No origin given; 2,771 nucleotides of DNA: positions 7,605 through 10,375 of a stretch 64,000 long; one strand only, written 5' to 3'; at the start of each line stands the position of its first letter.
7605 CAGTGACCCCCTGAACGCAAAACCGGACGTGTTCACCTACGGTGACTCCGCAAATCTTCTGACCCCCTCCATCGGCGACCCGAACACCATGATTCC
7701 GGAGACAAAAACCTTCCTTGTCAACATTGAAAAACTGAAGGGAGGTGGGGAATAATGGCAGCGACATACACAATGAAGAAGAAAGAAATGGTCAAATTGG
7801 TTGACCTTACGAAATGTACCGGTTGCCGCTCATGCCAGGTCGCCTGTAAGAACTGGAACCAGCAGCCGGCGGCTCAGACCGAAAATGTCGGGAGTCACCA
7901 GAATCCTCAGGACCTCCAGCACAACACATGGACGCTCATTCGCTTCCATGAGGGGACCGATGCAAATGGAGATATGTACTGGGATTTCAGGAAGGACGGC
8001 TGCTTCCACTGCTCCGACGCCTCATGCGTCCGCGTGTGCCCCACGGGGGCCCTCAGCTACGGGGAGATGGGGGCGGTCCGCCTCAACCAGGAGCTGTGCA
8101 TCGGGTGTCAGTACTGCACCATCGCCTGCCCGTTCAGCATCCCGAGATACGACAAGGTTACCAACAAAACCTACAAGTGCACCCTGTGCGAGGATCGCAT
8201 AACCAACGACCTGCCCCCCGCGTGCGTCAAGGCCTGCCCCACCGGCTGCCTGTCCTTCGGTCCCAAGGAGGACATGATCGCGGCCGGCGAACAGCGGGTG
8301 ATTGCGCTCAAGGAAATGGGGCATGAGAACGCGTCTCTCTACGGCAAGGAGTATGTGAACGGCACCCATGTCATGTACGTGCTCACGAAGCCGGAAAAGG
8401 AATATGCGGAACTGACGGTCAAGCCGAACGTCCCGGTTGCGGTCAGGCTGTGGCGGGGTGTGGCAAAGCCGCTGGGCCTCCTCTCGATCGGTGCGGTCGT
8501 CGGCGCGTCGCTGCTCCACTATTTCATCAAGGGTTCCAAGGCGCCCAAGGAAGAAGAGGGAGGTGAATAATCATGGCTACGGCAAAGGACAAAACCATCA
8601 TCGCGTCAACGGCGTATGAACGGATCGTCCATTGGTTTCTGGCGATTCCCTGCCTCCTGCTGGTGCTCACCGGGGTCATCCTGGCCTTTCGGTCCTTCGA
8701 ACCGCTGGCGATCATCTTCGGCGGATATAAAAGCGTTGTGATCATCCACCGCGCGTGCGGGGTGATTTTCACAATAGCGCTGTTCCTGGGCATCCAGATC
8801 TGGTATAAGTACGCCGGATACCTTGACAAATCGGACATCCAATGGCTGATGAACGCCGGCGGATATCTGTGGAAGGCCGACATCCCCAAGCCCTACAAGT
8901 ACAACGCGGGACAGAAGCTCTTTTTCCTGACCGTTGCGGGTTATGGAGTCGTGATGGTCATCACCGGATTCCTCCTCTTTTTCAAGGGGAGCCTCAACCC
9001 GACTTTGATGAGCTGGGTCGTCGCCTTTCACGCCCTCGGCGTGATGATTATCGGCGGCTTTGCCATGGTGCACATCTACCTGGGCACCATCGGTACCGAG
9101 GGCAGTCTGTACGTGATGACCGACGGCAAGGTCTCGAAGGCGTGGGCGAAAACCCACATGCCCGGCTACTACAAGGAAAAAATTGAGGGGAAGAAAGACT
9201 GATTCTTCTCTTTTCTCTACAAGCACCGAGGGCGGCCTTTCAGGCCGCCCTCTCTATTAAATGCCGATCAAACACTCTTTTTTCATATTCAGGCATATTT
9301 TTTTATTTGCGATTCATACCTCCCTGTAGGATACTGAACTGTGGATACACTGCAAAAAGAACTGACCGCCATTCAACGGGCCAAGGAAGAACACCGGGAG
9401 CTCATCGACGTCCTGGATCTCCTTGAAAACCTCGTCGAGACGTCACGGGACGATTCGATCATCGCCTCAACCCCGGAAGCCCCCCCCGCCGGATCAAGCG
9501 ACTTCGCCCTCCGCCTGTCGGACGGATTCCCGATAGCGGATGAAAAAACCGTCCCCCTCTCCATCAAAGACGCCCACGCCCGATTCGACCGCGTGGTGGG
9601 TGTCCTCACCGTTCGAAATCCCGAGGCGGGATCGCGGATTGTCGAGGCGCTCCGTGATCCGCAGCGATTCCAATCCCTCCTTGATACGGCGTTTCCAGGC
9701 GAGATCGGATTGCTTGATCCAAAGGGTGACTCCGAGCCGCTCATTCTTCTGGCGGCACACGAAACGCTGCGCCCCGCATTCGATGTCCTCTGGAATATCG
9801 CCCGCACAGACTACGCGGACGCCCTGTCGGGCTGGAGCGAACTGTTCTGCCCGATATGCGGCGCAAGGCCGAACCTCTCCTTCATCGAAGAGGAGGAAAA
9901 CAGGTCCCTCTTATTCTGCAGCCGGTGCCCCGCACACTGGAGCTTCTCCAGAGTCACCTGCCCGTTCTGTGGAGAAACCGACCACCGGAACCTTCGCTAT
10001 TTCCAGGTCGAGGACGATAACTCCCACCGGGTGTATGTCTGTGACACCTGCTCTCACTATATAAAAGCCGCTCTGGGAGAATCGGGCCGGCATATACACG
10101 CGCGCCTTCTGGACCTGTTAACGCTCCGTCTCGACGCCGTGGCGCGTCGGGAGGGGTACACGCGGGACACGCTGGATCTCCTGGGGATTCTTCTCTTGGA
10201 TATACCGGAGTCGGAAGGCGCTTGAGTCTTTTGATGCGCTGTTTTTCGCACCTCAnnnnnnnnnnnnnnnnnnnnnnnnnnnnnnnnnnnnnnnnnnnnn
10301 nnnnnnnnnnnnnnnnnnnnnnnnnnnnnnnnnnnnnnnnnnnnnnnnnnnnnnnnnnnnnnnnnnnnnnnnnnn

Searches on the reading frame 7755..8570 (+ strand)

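Call 9: search_protein_families(library=pfam, proteins=[window:7755-8570:+])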
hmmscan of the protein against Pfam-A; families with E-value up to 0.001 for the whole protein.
window:7755-8570:+ (271 aa): 14 families
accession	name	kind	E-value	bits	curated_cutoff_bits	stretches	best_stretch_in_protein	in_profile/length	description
PF13247.11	Fer4_11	-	4.1e-22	78.7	26.2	1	75-169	2-98/100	4Fe-4S dicluster domain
PF12838.12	Fer4_7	-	6.7e-18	65.3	27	2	20-99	1-52/52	4Fe-4S dicluster domain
PF12797.12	Fer4_2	-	1.3e-13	50.4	24.5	2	107-127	2-22/22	4Fe-4S binding domain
PF00037.32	Fer4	-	1e-12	47.7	21.1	1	110-128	3-21/24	4Fe-4S binding domain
PF13187.11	Fer4_9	-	1.9e-12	47.4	27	2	20-99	1-51/52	4Fe-4S dicluster domain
PF09163.16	Form-deh_trans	-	9e-12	45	22.1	1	226-268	1-43/44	Formate dehydrogenase N, transmembrane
PF13237.11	Fer4_10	-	2.5e-10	40.6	25.5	2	80-126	6-53/53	4Fe-4S dicluster domain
PF12837.12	Fer4_6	-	3.6e-09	36.6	25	1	111-128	5-22/24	4Fe-4S binding domain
PF12800.12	Fer4_4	-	8.6e-07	29.2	24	0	113-127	2-16/17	4Fe-4S binding domain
PF14697.11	Fer4_21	-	1.2e-05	25.8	35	1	80-127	5-53/59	4Fe-4S dicluster domain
PF13484.11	Fer4_16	-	1.5e-05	26.1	30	0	83-103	2-20/66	4Fe-4S double cluster binding domain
PF13183.11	Fer4_8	-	2.7e-05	25.1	27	1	18-98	2-67/68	4Fe-4S dicluster domain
PF25160.1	LdpA_Fe-S-bd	-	0.00047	20.3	27.6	1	90-128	8-41/49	LdpA Fe-S cluster-binding domain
PF12798.12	Fer4_3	-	0.00048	21.2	27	0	83-99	1-15/15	4Fe-4S binding domain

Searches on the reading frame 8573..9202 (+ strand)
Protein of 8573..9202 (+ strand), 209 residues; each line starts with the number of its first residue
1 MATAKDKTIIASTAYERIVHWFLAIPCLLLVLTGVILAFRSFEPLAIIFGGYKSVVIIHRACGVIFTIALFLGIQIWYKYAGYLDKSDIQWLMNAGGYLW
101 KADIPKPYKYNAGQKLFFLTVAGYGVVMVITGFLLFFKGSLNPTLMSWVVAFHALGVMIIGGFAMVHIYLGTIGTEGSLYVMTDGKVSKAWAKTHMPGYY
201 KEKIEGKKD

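Call 9: search_protein_families(library=pfam, proteins=[window:8573-9202:+])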
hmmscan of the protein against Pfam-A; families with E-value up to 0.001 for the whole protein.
window:8573-9202:+ (209 aa): 1 family
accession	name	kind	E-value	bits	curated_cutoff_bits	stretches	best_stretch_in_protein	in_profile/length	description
PF01292.26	Ni_hydr_CYTB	-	5e-22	79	30.1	1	14-182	4-176/179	Prokaryotic cytochrome b561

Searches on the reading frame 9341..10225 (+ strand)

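Call 9: search_protein_families(library=pfam, proteins=[window:9341-10225:+])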
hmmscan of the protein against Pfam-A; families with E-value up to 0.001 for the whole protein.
window:9341-10225:+ (294 aa): 5 families
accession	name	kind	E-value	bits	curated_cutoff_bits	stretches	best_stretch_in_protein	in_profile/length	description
PF24860.1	FdhE_C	-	3.5e-08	34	27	1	205-281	1-81/82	FdhE, C-terminal domain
PF24859.1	FdhE_central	-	5.5e-05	23.6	27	1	169-204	1-39/39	FdhE, central domain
PF12760.12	Zn_ribbon_IS1595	-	0.00024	21.4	25.4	0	168-197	18-44/46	Transposase zinc-ribbon domain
PF05605.18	zf-Di19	-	0.0006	20.4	27.5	0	205-245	3-45/54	Drought induced 19 protein (Di19), zinc-binding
PF08273.17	Zn_Ribbon_Prim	-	0.00095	19.9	23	0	170-197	6-32/37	Zinc-binding domain of primase-helicase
